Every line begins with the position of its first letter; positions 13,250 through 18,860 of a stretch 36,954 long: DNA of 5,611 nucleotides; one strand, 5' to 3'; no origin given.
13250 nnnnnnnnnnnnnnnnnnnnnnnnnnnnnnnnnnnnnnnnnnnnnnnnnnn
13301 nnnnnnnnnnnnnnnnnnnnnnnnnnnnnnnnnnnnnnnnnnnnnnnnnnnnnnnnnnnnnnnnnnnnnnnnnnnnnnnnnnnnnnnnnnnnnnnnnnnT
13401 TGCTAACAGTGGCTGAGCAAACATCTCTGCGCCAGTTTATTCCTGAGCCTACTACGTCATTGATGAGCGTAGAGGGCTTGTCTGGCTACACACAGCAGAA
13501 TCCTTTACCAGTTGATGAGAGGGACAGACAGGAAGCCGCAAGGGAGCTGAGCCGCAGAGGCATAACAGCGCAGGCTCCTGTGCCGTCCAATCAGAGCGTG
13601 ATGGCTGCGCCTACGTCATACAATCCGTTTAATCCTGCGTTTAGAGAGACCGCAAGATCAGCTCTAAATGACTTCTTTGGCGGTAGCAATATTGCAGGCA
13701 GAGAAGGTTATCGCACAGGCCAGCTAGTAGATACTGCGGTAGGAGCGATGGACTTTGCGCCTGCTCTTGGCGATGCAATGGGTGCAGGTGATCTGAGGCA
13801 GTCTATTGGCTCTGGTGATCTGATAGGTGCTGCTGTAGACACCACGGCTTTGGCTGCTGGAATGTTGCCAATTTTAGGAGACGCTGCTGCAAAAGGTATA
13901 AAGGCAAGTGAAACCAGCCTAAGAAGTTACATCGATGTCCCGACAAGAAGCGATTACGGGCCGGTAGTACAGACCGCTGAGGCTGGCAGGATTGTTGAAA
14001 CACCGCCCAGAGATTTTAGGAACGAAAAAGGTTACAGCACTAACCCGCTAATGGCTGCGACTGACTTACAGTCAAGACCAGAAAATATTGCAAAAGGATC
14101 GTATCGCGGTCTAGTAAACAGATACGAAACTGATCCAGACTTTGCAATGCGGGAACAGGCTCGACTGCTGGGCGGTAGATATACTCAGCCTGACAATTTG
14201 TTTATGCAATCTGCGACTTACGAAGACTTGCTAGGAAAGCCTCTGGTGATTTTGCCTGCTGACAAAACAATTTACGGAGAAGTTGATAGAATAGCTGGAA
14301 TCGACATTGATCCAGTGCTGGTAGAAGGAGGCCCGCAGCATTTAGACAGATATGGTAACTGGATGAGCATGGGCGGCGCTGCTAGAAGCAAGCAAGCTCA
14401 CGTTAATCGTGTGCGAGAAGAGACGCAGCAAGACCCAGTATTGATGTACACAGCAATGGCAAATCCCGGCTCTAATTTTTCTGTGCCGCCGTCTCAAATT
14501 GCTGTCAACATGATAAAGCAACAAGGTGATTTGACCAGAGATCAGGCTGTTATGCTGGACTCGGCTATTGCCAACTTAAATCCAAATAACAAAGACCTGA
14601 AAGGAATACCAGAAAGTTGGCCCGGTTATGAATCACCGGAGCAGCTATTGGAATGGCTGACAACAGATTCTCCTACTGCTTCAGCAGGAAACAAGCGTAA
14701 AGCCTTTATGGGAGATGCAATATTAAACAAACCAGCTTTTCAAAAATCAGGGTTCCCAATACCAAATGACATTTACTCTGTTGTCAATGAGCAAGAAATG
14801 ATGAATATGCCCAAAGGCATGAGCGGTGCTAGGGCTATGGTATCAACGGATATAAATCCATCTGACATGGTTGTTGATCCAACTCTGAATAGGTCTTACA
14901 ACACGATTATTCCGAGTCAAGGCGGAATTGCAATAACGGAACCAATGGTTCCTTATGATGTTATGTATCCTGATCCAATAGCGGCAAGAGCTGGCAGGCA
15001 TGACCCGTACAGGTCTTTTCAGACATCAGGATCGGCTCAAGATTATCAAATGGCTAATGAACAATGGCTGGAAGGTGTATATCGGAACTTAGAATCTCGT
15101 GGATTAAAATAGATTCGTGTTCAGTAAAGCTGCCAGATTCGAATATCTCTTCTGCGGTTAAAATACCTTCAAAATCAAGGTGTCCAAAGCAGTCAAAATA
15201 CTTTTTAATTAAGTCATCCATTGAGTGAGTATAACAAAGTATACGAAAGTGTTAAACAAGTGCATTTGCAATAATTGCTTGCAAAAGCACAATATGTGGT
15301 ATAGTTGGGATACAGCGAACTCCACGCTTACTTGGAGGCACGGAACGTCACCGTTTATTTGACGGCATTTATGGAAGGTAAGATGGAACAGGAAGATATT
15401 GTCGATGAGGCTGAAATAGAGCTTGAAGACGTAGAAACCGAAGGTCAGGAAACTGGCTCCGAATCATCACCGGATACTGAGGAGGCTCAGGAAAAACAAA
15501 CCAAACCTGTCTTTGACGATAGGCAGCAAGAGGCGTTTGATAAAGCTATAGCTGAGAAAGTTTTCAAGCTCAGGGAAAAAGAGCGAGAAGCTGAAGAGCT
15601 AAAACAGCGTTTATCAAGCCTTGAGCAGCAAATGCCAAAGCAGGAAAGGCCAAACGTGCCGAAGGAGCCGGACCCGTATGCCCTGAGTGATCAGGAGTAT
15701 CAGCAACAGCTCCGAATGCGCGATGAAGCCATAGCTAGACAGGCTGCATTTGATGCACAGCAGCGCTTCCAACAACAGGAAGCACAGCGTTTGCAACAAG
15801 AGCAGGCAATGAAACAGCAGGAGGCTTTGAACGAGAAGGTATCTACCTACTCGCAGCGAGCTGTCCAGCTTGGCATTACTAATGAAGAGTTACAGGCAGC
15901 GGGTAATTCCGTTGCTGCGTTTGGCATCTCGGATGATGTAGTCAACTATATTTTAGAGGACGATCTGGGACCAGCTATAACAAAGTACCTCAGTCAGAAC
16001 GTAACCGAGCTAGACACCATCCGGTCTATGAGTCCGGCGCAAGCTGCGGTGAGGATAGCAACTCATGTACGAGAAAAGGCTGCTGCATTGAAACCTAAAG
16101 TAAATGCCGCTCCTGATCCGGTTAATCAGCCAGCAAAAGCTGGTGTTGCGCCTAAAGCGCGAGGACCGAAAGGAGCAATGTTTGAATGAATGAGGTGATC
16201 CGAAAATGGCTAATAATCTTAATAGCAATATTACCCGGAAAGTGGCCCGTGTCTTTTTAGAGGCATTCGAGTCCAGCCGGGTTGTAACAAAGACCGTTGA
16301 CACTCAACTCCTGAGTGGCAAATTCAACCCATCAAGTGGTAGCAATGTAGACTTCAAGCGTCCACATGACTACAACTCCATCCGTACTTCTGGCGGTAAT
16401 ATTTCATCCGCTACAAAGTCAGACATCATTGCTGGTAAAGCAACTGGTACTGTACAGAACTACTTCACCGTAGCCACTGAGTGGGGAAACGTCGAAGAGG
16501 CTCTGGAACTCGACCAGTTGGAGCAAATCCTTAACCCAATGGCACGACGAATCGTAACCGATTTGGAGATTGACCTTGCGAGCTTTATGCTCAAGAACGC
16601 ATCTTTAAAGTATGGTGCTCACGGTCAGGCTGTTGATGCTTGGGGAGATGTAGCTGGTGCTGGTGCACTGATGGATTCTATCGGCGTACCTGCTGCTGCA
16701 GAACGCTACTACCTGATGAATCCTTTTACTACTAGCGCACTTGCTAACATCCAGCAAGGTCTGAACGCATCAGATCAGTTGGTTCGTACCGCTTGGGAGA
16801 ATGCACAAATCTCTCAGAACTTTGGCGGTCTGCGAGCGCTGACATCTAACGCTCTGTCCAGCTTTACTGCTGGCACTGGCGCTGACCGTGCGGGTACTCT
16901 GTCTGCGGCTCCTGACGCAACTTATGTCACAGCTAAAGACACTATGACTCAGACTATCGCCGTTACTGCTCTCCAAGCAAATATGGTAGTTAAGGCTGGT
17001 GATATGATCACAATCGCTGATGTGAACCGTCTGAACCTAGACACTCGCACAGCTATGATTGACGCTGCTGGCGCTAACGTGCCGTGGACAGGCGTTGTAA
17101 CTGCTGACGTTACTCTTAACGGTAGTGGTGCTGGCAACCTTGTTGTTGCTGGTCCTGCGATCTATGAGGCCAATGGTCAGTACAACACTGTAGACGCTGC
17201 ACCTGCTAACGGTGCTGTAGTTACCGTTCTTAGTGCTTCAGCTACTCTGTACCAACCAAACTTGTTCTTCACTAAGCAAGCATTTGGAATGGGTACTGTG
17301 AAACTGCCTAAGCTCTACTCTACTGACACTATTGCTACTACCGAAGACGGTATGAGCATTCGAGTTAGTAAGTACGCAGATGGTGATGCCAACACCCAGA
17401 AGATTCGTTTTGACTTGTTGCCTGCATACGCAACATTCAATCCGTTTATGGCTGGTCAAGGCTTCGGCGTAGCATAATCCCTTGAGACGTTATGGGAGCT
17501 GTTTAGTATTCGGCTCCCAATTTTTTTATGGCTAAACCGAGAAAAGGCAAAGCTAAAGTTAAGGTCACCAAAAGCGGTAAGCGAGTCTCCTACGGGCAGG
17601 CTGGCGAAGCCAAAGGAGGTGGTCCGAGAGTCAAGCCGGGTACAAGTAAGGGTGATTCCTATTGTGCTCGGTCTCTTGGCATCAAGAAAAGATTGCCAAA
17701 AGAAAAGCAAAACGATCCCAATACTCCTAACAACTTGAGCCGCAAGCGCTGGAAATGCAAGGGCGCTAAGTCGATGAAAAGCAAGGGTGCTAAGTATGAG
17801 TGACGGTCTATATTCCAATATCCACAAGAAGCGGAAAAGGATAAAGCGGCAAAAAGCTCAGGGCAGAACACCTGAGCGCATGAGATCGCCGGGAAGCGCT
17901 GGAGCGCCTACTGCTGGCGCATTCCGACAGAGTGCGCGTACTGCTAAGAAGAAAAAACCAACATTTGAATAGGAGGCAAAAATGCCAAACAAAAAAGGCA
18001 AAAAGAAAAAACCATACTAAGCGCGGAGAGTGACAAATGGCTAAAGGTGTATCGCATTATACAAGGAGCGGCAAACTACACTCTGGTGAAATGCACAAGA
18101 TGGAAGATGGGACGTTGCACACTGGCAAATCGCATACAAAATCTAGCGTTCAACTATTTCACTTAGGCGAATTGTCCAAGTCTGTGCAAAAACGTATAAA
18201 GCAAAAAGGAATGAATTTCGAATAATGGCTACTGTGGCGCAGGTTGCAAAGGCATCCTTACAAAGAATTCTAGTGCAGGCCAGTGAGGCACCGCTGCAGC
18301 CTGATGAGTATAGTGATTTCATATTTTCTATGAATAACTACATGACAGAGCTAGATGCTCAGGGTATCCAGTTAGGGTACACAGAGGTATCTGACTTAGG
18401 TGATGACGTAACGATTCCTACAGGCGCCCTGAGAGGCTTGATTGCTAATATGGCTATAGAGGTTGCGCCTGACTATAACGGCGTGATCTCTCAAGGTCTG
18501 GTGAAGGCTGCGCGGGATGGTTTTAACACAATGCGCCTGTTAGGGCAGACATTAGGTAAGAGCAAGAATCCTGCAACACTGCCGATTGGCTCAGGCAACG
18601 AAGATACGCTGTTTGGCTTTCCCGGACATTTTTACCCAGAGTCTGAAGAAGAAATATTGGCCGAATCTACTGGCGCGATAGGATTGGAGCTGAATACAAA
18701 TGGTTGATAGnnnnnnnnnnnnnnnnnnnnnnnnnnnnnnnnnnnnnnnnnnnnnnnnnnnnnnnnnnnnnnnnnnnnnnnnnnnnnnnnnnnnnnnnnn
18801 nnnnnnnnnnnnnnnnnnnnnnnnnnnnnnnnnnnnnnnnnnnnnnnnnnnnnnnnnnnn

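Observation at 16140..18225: Scaffold and three small, very basic proteins flanking the coat gene all end in the same aromatic-Glu tag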

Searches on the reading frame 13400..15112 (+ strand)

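Call 8: search_protein_families(library=pfam, proteins=[window:13400-15112:+], max_evalue=0.1)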
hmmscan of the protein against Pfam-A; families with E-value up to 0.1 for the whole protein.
window:13400-15112:+ (570 aa): 0 families

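Call 9: search_protein_families(library=phrogs, proteins=[window:13400-15112:+], max_evalue=0.1)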
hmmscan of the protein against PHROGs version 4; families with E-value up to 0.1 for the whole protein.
window:13400-15112:+ (570 aa): 1 family
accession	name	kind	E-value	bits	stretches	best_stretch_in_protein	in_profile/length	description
phrog_16428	-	lysis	0.087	12.5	0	304-387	434-513/520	endolysin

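Call 78: search_protein_families(library=pfam, proteins=[window:13400-15112:+], max_evalue=0.01)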
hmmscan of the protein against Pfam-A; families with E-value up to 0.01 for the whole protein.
window:13400-15112:+ (570 aa): 0 families

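Call 84: search_protein_families(library=ncbifam, proteins=[window:13400-15112:+], max_evalue=1)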
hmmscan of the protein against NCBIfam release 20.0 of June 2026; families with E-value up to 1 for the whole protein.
window:13400-15112:+ (570 aa): 0 families

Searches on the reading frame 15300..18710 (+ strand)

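Call 64: find_related_loci(query=L001:6001-7269:+, collection=viral_contigs, flank=3500)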
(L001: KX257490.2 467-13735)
Query L001:6001-7269:+ (422 aa) in viral_contigs; peptide patterns used: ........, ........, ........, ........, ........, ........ (x = any residue, [..] = any of these).
250 stretches matched a pattern; 239 encode a relative of the query (tblastn E <= 1e-3); the best 80 are kept; 80 distinct loci.
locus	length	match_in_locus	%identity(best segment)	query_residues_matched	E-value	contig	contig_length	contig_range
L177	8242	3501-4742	89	1-414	0e+0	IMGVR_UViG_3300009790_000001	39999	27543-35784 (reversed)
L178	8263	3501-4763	82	1-421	0e+0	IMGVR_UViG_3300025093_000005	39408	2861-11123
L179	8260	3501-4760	76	1-420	0e+0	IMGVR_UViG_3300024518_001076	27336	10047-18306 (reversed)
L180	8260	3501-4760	76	1-420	0e+0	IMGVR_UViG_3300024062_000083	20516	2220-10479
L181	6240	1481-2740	75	1-420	0e+0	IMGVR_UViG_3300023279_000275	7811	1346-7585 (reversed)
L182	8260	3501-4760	75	1-420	0e+0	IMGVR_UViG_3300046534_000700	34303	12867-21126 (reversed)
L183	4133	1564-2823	73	1-420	0e+0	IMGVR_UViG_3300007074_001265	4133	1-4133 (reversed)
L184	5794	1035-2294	73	1-420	0e+0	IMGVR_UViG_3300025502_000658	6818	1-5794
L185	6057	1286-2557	74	1-420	0e+0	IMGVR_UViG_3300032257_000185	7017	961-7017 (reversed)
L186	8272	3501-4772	73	1-420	0e+0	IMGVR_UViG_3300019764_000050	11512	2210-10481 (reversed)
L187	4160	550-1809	72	1-420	0e+0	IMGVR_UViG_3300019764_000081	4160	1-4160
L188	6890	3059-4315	71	1-420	0e+0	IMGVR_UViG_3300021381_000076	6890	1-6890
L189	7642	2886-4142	71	1-420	0e+0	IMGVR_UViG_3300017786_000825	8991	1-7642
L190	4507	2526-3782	71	1-420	0e+0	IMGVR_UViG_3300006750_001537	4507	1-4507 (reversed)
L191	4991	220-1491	71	1-420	0e+0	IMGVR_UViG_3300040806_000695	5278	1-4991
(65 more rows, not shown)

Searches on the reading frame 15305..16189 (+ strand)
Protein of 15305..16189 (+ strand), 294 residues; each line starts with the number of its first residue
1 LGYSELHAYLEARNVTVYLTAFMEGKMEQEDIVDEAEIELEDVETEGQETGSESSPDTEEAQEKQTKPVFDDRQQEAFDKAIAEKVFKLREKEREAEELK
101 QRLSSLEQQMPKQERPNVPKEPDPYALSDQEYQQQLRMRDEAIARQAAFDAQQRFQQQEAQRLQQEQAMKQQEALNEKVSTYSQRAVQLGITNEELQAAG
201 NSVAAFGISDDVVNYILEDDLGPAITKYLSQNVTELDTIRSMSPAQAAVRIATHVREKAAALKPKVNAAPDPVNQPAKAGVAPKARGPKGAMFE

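Call 8: search_protein_families(library=pfam, proteins=[window:15305-16189:+], max_evalue=0.1)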
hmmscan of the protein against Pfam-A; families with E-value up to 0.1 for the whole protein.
window:15305-16189:+ (294 aa): 0 families

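Call 9: search_protein_families(library=phrogs, proteins=[window:15305-16189:+], max_evalue=0.1)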
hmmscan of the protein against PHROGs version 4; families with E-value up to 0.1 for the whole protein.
window:15305-16189:+ (294 aa): 1 family
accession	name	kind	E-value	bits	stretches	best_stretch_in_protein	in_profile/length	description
phrog_8865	-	head and packaging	2.1e-27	97.6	1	39-288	37-277/297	head scaffolding protein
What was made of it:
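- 15383..16189 (+): Scaffolding protein gene. Probable start is ATG 15383 (268 aa); the longest ORF runs from TTG 15305. Matches phrog_8865 head scaffolding protein, E 2e-27 (call 9).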

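Call 40: search_dna_similar(query=window:15305-16189:+, collection=phages, mode=protein, max_evalue=0.001, max_rows=40, rows=spread)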
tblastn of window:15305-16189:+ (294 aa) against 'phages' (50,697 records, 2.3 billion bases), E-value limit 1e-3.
Records with a match: 5; places in all: 5; records where one place covers at least 80% of the query: 0.
Best place of each record, by identity: <60% 5.
By first word of the organism name: Vibrio 4; Pseudoalteromonas 1.
By host as written in the record: - 2; Vibrio crassostreae 2; Pseudoalteromonas sp. H6 1.
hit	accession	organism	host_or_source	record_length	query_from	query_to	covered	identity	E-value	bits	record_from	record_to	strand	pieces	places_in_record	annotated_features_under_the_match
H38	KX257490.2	Pseudoalteromonas virus vB_PspP-H6/1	Pseudoalteromonas sp. H6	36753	175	294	41%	39.5%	3e-14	79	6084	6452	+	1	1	putative scaffolding protein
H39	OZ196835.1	Vibrio phage 234P9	Seawater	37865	177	273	33%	35.1%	2e-8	61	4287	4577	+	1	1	hypothetical protein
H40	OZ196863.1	Vibrio phage 234P7a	Seawater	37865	177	273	33%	35.1%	2e-8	61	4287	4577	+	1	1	hypothetical protein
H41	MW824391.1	Vibrio phage 340E47.2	Vibrio crassostreae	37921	177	273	33%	35.1%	2e-8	61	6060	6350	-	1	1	hypothetical protein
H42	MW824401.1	Vibrio phage 5P1a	Vibrio crassostreae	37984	177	273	33%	35.1%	2e-8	61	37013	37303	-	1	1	hypothetical protein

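Call 41: get_annotated_region(hit=H39, flank=3500)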
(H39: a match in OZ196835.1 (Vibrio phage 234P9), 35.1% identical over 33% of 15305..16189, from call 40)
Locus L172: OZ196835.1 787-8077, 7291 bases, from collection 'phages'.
description: Vibrio phage 234P9 genome assembly, chromosome: VP234P9_1.
organism: Vibrio phage 234P9 (NCBI taxid 3109650)
taxonomy: Viruses
host: -; source: Seawater; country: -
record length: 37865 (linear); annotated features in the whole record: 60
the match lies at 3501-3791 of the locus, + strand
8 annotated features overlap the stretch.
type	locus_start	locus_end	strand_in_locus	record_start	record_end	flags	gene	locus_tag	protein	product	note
CDS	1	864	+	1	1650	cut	-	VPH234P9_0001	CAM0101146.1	terminase large subunit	-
CDS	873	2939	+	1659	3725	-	-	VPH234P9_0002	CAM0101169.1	portal protein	-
CDS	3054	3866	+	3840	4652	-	-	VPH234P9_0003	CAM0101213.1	hypothetical protein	-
CDS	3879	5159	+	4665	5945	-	-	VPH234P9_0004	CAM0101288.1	major head protein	-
CDS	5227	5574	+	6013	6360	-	-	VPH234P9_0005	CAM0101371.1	hypothetical protein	-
CDS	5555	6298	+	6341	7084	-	-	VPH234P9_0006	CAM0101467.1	head-tail adaptor Ad3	-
CDS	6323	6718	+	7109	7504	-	-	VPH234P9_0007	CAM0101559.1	hypothetical protein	-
CDS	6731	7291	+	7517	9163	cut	-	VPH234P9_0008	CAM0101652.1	hypothetical protein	-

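Call 46: find_homologous_proteins(query=window:15305-16189:+, max_evalue=0.001)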
Query window:15305-16189:+ (294 aa): 223 proteins with E <= 0.001 among 3137 candidates; the best 120 are listed.
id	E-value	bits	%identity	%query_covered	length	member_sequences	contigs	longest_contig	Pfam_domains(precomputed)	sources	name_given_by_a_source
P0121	3.6e-169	579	99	97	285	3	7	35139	-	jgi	jgi:hypothetical protein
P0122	4.2e-160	549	99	93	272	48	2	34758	-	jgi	jgi:hypothetical protein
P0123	3.3e-154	530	88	98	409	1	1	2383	PF01264.27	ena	-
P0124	6.9e-154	529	91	97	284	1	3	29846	-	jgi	jgi:hypothetical protein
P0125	1.2e-152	525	89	97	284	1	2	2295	-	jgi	jgi:flagellar biosynthesis GTPase FlhF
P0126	2.9e-152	523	89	97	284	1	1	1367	-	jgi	jgi:hypothetical protein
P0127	5.6e-152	523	89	97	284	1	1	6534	-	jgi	jgi:hypothetical protein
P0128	6.4e-152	522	89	97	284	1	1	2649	-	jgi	jgi:flagellar biosynthesis GTPase FlhF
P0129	1.8e-151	521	89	97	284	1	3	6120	-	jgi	jgi:hypothetical protein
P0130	4.3e-151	520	88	97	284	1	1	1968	-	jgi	jgi:hypothetical protein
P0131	5.1e-151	519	88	97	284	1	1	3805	-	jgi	jgi:hypothetical protein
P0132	1.2e-150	518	88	97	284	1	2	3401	-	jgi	jgi:hypothetical protein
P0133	1.6e-147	508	87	97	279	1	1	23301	-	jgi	jgi:hypothetical protein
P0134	9.1e-147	505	93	91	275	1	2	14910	-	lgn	-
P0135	1.1e-146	505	91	91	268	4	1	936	-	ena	-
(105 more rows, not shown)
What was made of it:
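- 15383..16189 (+): Homologues are 267-285 aa (call 46).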

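Call 67: predict_structure(alignment_id=A2)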
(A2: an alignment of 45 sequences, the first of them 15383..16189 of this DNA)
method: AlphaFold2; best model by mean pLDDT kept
length: 268 residues; sequences in the alignment: 45
mean_pLDDT: 76.9   pTM: 0.47
mean pLDDT of the five models: 76.9, 75.6, 73.4, 73.0, 72.9
residues with pLDDT >= 90: 133; 70-90: 55; 50-70: 21; < 50: 59
segments of 3 or more residues with pLDDT < 50: 1-39, 241-245, 247-256, 266-268
pLDDT, mean of each block of 10 residues (from residue 1): 41 37 38 43 74 89 91 89 73 85 90 91 92 96 94 93 91 91 91 92 92 92 91 73 46 49 46
secondary structure, 60 per line:
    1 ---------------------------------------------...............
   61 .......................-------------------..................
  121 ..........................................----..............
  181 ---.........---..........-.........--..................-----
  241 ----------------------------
elements in order: H46-83 H103-162 H167-180 H184-192 H196-205 H207-215 H218-235
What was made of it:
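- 15383..16189 (+): AF2 predicts a helical body to residue 235 (call 67).
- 16088..16186 (+): Disordered 33-residue scaffold tail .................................. The terminal hook K-G-A-M-F-E is at 16169-16186. AF2 gives coil here, with pLDDT mostly below 50, and no helix-turn-helix (call 67).
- On P22-like scaffolding protein: AF2 gives coil and low pLDDT for the last 33 residues (call 67).
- AF2 gives 33 terminal residues of coil at low pLDDT (call 67).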

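Call 84: search_protein_families(library=ncbifam, proteins=[window:15383-16189:+], max_evalue=1)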
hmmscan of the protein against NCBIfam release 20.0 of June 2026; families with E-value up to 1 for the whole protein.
window:15383-16189:+ (268 aa): 2 families
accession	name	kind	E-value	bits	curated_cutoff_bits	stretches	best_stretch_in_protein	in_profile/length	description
NF041256.1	GntI_guanitoxin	equivalog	0.033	13.5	357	1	153-225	41-111/282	guanitoxin biosynthesis pre-guanitoxin N-oxide kinase GntI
NF008018.0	PRK10748.1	equivalog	0.27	10.4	225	1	113-178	32-97/238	5-amino-6-(5-phospho-D-ribitylamino)uracil phosphatase YigB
